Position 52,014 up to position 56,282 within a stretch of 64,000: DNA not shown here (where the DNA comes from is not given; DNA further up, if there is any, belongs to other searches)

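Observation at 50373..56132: Tight three-gene operon: giant GMC-oxidoreductase/alpha-beta-hydrolase fusion, unknown 207-aa protein, cytoplasmic PhoD-like phosphatase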

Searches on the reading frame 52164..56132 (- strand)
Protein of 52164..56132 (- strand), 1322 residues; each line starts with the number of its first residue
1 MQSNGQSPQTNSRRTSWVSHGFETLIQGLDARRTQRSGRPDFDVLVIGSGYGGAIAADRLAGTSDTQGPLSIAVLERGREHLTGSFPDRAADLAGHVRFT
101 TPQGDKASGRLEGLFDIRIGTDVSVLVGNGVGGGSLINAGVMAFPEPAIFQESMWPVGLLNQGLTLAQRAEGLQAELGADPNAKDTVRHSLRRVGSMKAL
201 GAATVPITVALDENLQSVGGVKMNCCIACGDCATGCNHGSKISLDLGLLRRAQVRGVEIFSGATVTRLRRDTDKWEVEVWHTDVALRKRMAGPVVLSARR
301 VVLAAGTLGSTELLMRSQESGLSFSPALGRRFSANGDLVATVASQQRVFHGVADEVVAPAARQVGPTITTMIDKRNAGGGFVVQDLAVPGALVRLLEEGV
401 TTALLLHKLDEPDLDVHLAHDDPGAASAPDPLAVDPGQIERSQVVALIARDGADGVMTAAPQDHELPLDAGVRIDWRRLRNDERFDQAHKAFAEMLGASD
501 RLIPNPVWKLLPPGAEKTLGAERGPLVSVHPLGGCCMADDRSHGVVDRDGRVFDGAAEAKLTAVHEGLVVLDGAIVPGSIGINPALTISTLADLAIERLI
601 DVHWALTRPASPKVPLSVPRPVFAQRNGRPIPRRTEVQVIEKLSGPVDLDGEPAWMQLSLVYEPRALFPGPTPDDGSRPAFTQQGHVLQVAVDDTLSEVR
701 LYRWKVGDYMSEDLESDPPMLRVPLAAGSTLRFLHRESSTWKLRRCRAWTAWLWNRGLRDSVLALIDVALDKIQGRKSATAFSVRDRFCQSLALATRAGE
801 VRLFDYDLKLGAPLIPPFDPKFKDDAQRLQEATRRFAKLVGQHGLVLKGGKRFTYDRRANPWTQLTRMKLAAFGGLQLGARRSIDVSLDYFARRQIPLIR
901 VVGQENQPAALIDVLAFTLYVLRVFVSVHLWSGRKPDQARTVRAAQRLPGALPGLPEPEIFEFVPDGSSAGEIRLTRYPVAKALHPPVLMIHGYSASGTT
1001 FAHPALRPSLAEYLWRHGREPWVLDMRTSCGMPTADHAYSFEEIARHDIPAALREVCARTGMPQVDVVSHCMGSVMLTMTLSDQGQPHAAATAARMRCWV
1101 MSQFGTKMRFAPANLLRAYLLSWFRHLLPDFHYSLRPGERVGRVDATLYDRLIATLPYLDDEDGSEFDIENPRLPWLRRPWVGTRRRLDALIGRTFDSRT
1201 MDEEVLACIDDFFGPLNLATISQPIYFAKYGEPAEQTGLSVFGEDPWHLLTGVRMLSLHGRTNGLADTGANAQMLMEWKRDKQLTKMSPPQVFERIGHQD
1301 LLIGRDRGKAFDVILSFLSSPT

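Call 6: search_protein_families(library=pfam, proteins=[window:52164-56132:-], max_evalue=0.1)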
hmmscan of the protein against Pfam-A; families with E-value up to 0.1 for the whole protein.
window:52164-56132:- (1322 aa): 7 families
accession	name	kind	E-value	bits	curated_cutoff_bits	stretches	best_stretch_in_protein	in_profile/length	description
PF05199.19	GMC_oxred_C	-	3.5e-11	44.3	24.6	1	473-592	21-139/139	GMC oxidoreductase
PF00732.25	GMC_oxred_N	-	8.3e-11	42.5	23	1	121-317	16-200/218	GMC oxidoreductase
PF01266.30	DAO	-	1.7e-07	31.5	27.9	1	246-314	153-209/353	FAD dependent oxidoreductase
PF00561.26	Abhydrolase_1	-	0.00012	22.3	25.8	1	986-1084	1-90/245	alpha/beta hydrolase fold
PF07992.20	Pyr_redox_2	-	0.00077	19.4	26.1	0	42-84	1-38/291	Pyridine nucleotide-disulphide oxidoreductase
PF13450.12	NAD_binding_8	-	0.0079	16.9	21.9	0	46-89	1-38/68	NAD(P)-binding Rossmann-like domain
PF00890.30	FAD_binding_2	-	0.021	14.5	20.4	0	242-393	142-279/414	FAD binding domain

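Call 7: search_protein_families(library=ncbifam, proteins=[window:52164-56132:-], max_evalue=0.1)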
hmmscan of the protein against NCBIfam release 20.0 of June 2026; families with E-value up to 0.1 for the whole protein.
window:52164-56132:- (1322 aa): 9 families
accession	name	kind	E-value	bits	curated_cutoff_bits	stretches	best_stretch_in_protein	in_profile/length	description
NF058674.1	CholsOxChoxAB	equivalog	4.7e-38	131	850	2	41-342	5-312/535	cholesterol oxidase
TIGR04542.1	GMC_mycofac_2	equivalog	1.2e-06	27.8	400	1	43-319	1-237/425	mycofactocin system GMC family oxidoreductase MftG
TIGR03970.1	mycofact_MftG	equivalog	0.00022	20.3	387.45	1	43-317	2-263/487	mycofactocin dehydrogenase MftG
NF002550.0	PRK02106.1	subfamily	0.0045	15.6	605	0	41-138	5-95/563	choline dehydrogenase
NF050060.1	e_nPHAscl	equivalog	0.0062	15.7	450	1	1049-1084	122-157/345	extracellular native short-chain-length polyhydroxyalkanoate depolymerase PhaZ7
NF006130.0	PRK08274.1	equivalog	0.021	13.7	369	0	248-324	138-207/467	FAD-dependent tricarballylate dehydrogenase TcuA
NF050086.1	pipecolate_AmaA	exception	0.025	13.2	600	0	247-286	187-226/425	L-pipecolate oxidase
TIGR02032.1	GG-red-SF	subfamily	0.057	13.1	158.8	0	42-64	1-23/297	geranylgeranyl reductase family protein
TIGR01838.1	PHA_synth_I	subfamily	0.066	11.6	622.65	1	1037-1110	236-304/532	class I poly(R)-hydroxyalkanoic acid synthase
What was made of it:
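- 52164..56132 (-): Gene 1, 1322 aa: GMC flavoenzyme, middle domain M, and alpha/beta-hydrolase. Pfam and NCBIfam hits (calls 6, 7).
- On PHA synthase / intracellular PHA depolymerase (Cys-type alpha/beta-hydrolases): 11.6 bits, around the elbow only (call 7).
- Weak NCBIfam hits to PHA synthase and PhaZ7 around the nucleophile elbow (call 7). Those hits are far below the cut-offs: 11.6 against 622 and 15.7 against 450 (call 7).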

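Call 9: search_protein_families(library=padloc, proteins=[window:52164-56132:-], max_evalue=0.1)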
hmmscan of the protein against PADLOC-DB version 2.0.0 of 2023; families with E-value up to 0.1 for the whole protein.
window:52164-56132:- (1322 aa): 0 families
